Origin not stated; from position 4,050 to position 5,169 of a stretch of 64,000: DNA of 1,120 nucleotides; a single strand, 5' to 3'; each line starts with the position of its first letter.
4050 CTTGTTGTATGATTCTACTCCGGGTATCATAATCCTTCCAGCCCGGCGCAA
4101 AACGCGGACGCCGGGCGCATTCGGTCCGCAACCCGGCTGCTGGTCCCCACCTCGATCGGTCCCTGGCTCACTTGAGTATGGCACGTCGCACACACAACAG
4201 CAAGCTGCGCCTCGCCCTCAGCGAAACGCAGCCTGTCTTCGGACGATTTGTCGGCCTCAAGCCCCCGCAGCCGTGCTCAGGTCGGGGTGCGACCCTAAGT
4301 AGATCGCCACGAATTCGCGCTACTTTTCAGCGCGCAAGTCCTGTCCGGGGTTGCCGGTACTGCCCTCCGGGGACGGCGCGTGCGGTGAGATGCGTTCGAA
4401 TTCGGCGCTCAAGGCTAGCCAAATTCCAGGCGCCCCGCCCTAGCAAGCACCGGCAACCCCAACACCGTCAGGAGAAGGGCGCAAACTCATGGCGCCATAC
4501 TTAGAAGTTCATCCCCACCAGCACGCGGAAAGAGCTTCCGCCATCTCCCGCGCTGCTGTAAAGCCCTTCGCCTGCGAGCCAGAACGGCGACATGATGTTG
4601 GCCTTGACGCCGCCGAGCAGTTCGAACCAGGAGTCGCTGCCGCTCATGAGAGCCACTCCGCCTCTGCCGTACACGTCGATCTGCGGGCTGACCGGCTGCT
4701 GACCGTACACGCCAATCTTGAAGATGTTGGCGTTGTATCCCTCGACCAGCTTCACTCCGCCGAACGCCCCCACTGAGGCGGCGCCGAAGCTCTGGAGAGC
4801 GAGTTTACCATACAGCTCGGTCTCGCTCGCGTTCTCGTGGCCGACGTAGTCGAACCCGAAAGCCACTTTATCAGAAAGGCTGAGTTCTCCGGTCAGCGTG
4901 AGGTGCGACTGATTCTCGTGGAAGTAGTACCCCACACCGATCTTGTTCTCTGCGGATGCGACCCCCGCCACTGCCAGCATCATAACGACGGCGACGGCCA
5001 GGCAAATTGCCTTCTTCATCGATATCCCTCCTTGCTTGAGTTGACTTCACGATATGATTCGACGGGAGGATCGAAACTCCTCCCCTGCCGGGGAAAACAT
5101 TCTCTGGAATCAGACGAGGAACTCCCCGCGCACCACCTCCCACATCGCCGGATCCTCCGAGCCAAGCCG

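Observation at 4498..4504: Repeat terminus supplies the stop codon of the adjacent gene (copies 1 and 2)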

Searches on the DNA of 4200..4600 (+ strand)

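Call 50: search_dna_similar(query=window:4295-4504:+, collection=plasmids, mode=distant, max_evalue=0.01, max_rows=10)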
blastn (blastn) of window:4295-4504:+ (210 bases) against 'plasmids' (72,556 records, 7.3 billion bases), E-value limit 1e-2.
No match.

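Call 51: search_rna_families(source=window, start=4200, end=4600, threshold=evalue, max_evalue=1)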
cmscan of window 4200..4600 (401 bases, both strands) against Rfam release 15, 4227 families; matches with E-value up to 1: 2.
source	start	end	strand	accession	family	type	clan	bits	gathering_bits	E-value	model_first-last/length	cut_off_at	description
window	4360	4573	+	RF02042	HOTTIP_3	Gene; lncRNA;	-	15.8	50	0.0079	144-353/353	no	HOXA transcript at the distal tip, conserved region 3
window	4203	4263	-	RF01670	P17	Gene; sRNA;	-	13.7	45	0.32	1-282/282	no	Pseudomonas sRNA P17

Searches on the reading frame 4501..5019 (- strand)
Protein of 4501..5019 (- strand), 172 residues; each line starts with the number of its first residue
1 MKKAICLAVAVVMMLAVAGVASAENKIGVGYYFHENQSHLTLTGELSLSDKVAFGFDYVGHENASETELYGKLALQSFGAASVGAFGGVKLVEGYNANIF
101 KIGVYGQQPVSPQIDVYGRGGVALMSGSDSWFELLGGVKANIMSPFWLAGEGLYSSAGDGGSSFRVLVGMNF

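Call 10: search_protein_families(library=pfam, proteins=[window:4504-5019:-])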
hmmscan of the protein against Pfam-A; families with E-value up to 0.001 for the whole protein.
window:4504-5019:- (172 aa): 0 families

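Call 17: find_encoding_contigs(protein=window:4501-5019:-, flank=3000, max_places=10)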
Protein window:4501-5019:- (172 aa): no gene with exactly this product is on record in the collection.
